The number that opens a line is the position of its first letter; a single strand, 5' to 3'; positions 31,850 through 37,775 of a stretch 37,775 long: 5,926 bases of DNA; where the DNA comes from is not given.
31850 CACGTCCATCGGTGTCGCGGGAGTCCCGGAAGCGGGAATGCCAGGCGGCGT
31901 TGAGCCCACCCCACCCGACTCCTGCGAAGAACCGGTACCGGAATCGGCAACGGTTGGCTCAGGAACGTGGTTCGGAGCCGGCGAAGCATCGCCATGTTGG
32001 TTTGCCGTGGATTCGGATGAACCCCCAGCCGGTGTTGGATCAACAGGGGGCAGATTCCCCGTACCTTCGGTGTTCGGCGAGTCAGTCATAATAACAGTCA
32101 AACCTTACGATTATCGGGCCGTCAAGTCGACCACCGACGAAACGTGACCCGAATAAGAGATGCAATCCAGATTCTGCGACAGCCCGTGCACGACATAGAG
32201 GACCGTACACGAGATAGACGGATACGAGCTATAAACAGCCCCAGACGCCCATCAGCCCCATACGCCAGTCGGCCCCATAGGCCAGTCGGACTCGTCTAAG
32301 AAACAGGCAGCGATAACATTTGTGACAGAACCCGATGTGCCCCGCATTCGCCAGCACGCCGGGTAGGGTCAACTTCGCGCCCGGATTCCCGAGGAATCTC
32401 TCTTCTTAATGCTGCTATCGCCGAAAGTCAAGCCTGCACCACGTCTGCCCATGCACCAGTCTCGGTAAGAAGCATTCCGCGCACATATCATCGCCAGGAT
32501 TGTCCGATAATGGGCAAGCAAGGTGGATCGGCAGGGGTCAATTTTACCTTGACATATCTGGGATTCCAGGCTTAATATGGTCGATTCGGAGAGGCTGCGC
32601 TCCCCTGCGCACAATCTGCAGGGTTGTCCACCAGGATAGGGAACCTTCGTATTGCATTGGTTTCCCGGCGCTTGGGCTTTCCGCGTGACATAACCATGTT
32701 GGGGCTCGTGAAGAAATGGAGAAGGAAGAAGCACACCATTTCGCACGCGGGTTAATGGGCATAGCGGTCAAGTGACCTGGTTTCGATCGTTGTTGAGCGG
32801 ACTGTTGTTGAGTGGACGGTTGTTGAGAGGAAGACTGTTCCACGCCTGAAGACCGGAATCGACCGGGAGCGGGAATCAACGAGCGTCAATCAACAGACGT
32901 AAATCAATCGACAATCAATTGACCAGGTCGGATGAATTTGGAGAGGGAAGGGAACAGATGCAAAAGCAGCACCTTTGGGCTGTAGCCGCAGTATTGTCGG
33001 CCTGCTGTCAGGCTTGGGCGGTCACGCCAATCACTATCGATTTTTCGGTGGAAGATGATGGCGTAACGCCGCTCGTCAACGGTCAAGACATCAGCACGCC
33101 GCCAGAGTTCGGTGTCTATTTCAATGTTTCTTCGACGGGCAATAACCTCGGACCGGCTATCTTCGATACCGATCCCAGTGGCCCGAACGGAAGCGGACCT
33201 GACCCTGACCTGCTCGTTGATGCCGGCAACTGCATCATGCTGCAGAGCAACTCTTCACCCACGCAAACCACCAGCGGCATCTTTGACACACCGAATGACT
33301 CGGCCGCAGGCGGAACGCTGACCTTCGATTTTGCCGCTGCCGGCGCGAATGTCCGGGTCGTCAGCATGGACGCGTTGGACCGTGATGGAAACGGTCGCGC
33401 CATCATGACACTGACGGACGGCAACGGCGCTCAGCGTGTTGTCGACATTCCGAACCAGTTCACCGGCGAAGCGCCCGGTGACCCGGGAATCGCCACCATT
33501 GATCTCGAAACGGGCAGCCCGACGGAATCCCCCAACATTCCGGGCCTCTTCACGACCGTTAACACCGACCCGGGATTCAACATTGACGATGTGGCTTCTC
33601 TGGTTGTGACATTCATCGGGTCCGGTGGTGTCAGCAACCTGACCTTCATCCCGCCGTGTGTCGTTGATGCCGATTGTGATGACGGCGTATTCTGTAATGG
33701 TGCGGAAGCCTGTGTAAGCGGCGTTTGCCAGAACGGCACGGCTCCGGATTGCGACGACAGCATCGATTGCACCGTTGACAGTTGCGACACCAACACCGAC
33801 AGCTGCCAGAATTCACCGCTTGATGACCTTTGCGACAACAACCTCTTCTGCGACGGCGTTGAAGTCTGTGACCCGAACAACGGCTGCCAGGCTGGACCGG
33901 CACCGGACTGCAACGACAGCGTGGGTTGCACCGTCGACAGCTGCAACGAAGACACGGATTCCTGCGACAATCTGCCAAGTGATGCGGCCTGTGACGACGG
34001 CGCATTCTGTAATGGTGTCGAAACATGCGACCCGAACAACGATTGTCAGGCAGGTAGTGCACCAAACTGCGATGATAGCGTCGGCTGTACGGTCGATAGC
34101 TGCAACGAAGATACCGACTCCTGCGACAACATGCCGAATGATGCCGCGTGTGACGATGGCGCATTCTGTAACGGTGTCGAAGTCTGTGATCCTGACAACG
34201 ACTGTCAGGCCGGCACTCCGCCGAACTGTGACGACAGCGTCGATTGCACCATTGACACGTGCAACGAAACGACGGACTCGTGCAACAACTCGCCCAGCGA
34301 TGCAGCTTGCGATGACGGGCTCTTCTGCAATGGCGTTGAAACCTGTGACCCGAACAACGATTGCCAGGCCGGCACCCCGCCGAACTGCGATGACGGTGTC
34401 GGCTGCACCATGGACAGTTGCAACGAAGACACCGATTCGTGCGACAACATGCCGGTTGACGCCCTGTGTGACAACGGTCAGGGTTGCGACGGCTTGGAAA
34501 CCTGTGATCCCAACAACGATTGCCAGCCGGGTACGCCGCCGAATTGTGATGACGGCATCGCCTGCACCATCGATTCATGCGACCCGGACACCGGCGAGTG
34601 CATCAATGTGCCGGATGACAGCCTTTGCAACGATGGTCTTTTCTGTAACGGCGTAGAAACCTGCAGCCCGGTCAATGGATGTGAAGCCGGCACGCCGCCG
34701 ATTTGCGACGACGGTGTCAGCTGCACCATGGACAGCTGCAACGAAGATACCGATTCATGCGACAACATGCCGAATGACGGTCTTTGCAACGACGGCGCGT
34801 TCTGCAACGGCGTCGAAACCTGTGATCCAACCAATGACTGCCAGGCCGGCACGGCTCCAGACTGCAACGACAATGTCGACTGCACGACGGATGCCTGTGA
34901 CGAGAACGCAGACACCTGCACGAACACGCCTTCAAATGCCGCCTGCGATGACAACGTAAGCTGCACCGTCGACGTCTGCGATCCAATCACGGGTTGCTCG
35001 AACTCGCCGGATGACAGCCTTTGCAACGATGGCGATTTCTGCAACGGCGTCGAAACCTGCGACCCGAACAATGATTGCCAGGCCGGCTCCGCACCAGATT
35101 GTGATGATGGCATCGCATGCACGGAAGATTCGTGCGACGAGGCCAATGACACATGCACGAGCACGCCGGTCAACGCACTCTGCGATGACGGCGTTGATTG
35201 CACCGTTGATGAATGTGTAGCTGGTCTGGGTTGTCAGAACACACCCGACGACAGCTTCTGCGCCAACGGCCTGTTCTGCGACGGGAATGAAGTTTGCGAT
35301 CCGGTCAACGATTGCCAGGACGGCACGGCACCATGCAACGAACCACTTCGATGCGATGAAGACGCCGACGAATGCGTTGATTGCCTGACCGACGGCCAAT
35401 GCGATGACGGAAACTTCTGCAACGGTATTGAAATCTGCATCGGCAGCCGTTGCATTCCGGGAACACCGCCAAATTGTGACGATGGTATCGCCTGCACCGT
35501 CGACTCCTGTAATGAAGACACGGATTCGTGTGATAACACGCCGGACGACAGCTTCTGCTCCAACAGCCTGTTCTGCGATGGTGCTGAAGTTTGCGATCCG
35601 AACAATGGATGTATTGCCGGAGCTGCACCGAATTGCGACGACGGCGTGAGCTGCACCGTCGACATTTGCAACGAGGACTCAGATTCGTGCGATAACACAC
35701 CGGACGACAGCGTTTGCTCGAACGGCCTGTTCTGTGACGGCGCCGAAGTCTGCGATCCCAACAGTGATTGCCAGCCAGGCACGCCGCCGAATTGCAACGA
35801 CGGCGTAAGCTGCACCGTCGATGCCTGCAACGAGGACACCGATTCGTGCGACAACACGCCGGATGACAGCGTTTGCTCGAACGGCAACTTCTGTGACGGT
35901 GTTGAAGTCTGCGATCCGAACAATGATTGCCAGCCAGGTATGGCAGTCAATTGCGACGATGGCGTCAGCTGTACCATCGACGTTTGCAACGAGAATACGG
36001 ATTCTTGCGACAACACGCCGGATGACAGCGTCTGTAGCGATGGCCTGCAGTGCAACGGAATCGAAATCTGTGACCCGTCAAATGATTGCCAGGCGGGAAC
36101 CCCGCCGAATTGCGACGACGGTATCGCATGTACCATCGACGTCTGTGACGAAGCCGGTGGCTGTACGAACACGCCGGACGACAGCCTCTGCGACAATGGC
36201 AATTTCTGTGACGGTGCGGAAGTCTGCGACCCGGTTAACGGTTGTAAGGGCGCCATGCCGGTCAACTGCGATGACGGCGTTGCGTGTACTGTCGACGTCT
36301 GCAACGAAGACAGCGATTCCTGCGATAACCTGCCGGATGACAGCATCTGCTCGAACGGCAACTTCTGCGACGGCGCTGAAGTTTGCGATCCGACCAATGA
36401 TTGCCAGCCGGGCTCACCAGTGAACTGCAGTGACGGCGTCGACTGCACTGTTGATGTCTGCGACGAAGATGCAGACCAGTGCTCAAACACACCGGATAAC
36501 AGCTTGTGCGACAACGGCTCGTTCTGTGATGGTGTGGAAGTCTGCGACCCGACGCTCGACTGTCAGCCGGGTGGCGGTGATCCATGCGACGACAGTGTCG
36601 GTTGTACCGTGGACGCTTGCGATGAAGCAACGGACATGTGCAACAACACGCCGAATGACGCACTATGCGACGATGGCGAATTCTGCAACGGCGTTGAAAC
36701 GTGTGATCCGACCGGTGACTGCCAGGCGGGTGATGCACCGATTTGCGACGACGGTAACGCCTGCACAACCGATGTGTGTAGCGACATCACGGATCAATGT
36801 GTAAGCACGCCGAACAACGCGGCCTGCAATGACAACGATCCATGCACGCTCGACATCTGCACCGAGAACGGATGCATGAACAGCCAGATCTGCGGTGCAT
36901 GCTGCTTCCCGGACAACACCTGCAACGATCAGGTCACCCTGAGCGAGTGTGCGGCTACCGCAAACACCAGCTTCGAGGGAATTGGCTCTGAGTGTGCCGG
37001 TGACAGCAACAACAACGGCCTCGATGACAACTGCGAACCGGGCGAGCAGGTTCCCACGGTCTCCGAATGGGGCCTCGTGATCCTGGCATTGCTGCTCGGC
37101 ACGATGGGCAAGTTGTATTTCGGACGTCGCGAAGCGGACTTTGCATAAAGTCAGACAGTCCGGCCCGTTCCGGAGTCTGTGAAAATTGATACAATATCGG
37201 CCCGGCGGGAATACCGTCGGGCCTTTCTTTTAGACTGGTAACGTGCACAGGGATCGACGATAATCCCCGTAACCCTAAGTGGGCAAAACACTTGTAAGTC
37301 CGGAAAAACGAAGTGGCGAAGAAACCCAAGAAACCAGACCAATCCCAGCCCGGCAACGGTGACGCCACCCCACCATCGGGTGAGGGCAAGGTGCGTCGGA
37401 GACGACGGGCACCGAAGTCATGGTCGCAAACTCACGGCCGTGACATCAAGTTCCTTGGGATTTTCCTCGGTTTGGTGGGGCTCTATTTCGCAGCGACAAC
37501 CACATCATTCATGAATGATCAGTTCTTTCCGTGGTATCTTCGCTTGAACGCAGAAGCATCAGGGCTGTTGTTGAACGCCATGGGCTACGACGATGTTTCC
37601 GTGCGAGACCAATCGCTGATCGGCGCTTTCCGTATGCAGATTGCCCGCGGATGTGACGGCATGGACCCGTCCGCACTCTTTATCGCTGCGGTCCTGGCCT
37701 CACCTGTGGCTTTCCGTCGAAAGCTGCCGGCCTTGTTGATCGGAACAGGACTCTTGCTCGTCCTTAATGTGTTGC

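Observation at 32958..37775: One-cargo / one-sortase module: a 1396-aa IPTL-CTERM protein of about 20 eight-cysteine modules next to an exosortase-like gene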

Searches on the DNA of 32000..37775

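Call 62: search_rna_families(source=window, start=32000, end=37775, threshold=gathering)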
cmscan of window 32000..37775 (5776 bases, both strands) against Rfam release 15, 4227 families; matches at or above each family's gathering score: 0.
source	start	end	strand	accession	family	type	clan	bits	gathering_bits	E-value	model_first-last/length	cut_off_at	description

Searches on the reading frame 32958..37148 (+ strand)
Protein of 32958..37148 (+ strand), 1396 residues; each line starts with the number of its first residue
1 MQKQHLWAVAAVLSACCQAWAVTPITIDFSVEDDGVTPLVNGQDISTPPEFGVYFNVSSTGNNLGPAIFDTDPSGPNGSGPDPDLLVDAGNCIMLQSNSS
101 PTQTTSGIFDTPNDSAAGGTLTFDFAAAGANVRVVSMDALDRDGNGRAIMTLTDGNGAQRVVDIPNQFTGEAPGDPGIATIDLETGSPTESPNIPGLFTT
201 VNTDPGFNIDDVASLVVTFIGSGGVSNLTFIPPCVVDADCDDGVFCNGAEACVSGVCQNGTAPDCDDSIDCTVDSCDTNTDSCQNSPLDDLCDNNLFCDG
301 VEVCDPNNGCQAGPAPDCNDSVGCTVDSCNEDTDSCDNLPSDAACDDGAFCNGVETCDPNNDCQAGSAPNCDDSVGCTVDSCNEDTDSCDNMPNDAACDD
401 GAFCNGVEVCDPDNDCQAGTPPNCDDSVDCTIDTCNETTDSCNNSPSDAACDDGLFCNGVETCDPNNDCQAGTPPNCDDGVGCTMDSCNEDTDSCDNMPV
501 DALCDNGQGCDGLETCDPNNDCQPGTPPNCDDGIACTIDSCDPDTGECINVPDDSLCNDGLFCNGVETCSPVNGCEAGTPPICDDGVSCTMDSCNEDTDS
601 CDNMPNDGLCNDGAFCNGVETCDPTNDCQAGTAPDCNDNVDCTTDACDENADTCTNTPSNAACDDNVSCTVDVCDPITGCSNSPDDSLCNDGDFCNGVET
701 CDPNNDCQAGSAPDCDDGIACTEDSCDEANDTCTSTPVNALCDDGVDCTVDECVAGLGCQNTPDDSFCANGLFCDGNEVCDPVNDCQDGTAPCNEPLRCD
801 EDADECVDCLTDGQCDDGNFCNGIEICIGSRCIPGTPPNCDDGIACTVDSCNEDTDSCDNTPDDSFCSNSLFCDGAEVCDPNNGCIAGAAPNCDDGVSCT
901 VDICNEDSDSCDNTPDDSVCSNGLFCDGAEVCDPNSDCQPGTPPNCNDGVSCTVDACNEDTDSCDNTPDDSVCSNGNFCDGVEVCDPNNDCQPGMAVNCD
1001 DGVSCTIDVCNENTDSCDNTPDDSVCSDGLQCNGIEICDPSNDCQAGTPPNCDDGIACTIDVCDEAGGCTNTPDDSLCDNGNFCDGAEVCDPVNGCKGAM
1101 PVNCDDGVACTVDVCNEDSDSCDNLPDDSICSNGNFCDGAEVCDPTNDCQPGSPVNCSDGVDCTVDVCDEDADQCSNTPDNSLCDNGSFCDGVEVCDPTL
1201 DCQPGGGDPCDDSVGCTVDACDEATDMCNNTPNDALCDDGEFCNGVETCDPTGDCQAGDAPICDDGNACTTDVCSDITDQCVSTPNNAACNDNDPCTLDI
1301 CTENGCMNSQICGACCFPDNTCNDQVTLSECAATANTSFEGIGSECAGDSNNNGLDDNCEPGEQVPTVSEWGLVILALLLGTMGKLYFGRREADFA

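Call 6: search_protein_families(library=pfam, proteins=[window:32958-37145:+], max_evalue=1)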
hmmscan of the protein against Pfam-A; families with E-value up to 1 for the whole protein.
window:32958-37145:+ (1396 aa): 2 families
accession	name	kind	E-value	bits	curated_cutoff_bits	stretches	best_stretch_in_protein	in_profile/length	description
PF00526.23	Dicty_CTDC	-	4e-09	36.5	27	7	529-552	1-23/24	Dictyostelium (slime mold) repeat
PF18203.6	IPTL-CTERM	-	1.3e-06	28.5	20.8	1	1365-1384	3-22/28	IPTL-CTERM motif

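Call 7: search_protein_families(library=ncbifam, proteins=[window:32958-37145:+], max_evalue=1)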
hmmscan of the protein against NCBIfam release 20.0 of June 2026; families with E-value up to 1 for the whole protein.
window:32958-37145:+ (1396 aa): 2 families
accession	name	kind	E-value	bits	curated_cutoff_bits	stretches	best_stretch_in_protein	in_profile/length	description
TIGR04174.1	IPTL_CTERM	subfamily_domain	2.7e-05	24.3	20.5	1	1365-1384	1-20/27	IPTL-CTERM sorting domain-containing protein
NF033207.2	midcut_by_XrtH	subfamily_domain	0.0012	18.9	45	1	1363-1386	35-58/175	midcut-by-XrtH protein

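Call 8: find_encoding_contigs(protein=window:32958-37148:+, flank=10000, max_places=6)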
Protein window:32958-37148:+ (1396 aa): 1 contig read that carries it; 1 place shown.
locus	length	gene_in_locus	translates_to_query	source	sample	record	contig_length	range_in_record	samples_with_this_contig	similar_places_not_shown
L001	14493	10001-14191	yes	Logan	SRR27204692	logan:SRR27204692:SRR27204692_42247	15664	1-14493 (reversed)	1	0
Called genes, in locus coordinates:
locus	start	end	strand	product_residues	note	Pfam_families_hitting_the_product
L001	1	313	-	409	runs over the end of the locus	PF00162:PGK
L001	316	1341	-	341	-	PF00044:Gp_dh_N, PF02800:Gp_dh_C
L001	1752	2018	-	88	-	-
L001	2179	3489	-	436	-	PF00109:ketoacyl-synt, PF02801:Ketoacyl-synt_C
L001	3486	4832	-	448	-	PF00109:ketoacyl-synt, PF02801:Ketoacyl-synt_C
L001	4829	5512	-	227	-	PF07977:FabA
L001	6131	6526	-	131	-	PF00550:PP-binding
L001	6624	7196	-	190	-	PF07977:FabA, PF22818:ApeI-like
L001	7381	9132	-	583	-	PF13509:S1_2 (faint), PF21710:Spt6_S1 (faint), PF00575:S1, PF23459:S1_RRP5 (weak), PF00575:S1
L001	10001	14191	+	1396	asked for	PF00526:Dicty_CTDC (weak), PF18203:IPTL-CTERM (weak)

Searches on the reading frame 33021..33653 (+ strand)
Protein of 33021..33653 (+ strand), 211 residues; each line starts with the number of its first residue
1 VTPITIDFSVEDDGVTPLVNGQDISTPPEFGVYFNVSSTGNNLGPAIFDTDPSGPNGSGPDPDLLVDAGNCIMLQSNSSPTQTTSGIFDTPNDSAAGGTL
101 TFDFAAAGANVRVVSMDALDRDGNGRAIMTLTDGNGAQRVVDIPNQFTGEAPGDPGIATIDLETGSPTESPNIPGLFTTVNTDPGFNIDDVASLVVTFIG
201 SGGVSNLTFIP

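Call 43: find_homologous_proteins(query=window:33021-33653:+, max_evalue=0.001)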
Query window:33021-33653:+ (211 aa): 61 proteins with E <= 0.001 among 415 candidates.
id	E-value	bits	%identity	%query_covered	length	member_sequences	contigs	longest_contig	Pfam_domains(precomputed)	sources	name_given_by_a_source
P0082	4.6e-54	202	51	98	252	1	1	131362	-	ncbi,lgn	-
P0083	7.8e-51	191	52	100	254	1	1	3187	-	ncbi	-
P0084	2.0e-50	190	50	100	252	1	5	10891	-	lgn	-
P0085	1.4e-48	184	51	97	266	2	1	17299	PF07589.17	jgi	-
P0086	6.1e-47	178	51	98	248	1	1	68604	-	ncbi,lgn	-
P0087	5.9e-46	175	51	99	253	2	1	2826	PF07589.17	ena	-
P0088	6.0e-46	175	52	99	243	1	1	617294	-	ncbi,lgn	-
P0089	6.4e-46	175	49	98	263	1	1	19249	-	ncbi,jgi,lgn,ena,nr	ncbi:MAG TPA: PEP-CTERM sorting domain-containing protein [Phycisphaerae bacterium]|nr:PEP-CTERM sor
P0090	3.1e-45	173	51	99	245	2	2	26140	-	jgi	-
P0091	8.3e-45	171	47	99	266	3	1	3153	-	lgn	-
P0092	1.2e-44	171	50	97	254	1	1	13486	-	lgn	-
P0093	6.9e-44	168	49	97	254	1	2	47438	-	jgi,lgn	-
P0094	1.4e-43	167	55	76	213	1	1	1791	-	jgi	-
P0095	1.6e-43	167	52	99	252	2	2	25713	PF07589.17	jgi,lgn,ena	-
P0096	3.2e-43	166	50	96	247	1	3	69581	-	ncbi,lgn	ncbi:MAG: hypothetical protein AAFR38_09965 [Planctomycetota bacterium]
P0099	2.4e-42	163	47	99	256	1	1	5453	PF07589.17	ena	-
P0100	2.7e-42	163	48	99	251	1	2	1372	PF07589.17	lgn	-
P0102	4.9e-41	159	46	98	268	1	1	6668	PF07589.17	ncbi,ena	-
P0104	8.1e-41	158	49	97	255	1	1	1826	PF07589.17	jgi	jgi:hypothetical protein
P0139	3.4e-20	91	38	98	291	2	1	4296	PF07589.17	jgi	-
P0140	6.7e-18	83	38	81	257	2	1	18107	PF07589.17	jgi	jgi:hypothetical protein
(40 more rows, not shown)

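Call 60: search_protein_families(library=pfam, proteins=[P0082, P0089], max_evalue=0.1)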
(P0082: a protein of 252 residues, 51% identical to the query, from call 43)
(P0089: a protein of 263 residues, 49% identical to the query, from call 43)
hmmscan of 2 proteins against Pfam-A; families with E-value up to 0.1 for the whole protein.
P0082 (252 aa): 1 family
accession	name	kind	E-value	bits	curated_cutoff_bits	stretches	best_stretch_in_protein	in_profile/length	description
PF07589.16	PEP-CTERM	-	0.0015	19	20.7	1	231-252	2-24/24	PEP-CTERM motif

P0089 (263 aa): 1 family
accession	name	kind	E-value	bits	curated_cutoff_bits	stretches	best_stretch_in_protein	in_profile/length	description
PF07589.16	PEP-CTERM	-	0.0013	19.1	20.7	1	240-260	2-24/24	PEP-CTERM motif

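Call 63: predict_structure(alignment_id=A4)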
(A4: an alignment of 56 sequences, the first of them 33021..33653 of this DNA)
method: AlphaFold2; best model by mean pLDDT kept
length: 211 residues; sequences in the alignment: 56
mean_pLDDT: 94.3   pTM: 0.91
mean pLDDT of the five models: 94.3, 94.0, 93.9, 93.8, 93.7
residues with pLDDT >= 90: 177; 70-90: 34; 50-70: 0; < 50: 0
segments of 3 or more residues with pLDDT < 50: none
pLDDT, mean of each block of 10 residues (from residue 1): 94 92 91 94 98 93 93 98 97 97 87 97 93 98 94 87 93 94 98 98 97 92
secondary structure, 60 per line:
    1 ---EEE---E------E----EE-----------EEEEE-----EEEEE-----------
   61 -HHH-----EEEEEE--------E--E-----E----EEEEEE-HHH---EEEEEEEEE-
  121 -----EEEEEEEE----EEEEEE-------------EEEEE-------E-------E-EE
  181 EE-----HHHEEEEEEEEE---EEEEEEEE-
elements in order: E4-6 E35-39 E45-49 E70-75 E98-103 E111-119 E126-133 E138-143 E157-161 E179-182 E191-199 E203-210

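Call 68: fold_search(model_id=the predicted structure, library=pdb)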
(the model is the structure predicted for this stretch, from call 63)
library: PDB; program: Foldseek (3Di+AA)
matches with E <= 10: 1402; with E <= 0.001: 1
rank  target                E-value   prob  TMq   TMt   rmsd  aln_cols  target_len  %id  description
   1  8qpg_TA               7.2e-04  1.00  0.39  0.22   7.4       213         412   14  Turret of Haloferax tailed virus 1 (released 2024-10-09)
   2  6r3m_A                3.5e-03  0.96  0.36  0.41   7.7       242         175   11  Family 11 Carbohydrate-Binding Module from Clostridium thermocellum in complex with beta-1,3-1,4-mixed-linked tetrasac (released 2020-02-05)
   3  5z6p_B                4.4e-03  1.00  0.35  0.13   6.3       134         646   13  The crystal structure of an agarase, AgWH50C (released 2019-01-02)
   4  5z6p_A                4.9e-03  1.00  0.35  0.12   6.7       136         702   14  The crystal structure of an agarase, AgWH50C (released 2019-01-02)
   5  6xj9_B                5.2e-03  1.00  0.34  0.12   6.1       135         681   10  Structure of PfGH50B (released 2020-09-16)
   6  8axs_A                5.2e-03  0.89  0.29  0.14   8.7       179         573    9  Sialidases and Fucosidases of Akkermansia muciniphila are key for rapid growth on colonic mucin and nutrient sharing a (released 2023-03-01)
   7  6xj9_A                6.2e-03  0.98  0.34  0.13   7.3       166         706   13  Structure of PfGH50B (released 2020-09-16)
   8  9cyn_C                6.2e-03  0.57  0.30  0.28  14.0       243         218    7  Flagellar filament sheath protein FlaA1 (released 2026-03-18)
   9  2wys_A                8.2e-03  0.92  0.32  0.16   8.1       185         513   10  High resolution crystallographic structure of the Clostridium thermocellum N-terminal endo-1,4-beta-D-xylanase 10B (Xy (released 2010-08-25)
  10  2w5f_A                8.2e-03  0.69  0.26  0.13  10.0       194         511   11  High resolution crystallographic structure of the Clostridium thermocellum N-terminal endo-1,4-beta-D-xylanase 10B (Xy (released 2010-01-19)
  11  4bq3_C                8.7e-03  0.96  0.34  0.12   7.9       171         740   12  Structural analysis of an exo-beta-agarase (released 2013-08-14)
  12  4bq2_D                1.1e-02  0.96  0.35  0.12   6.8       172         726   13  Structural analysis of an exo-beta-agarase (released 2013-08-14)
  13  9cyn_A                1.1e-02  0.63  0.31  0.31  12.3       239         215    9  Flagellar filament sheath protein FlaA1 (released 2026-03-18)
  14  1v0a                  1.2e-02  0.91  0.37  0.43   8.1       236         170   12  Family 11 Carbohydrate-Binding Module of cellulosomal cellulase Lic26A-Cel5E of Clostridium thermocellum (released 2005-01-12)
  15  9cyn_B                1.2e-02  0.41  0.28  0.28  13.8       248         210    9  Flagellar filament sheath protein FlaA1 (released 2026-03-18)
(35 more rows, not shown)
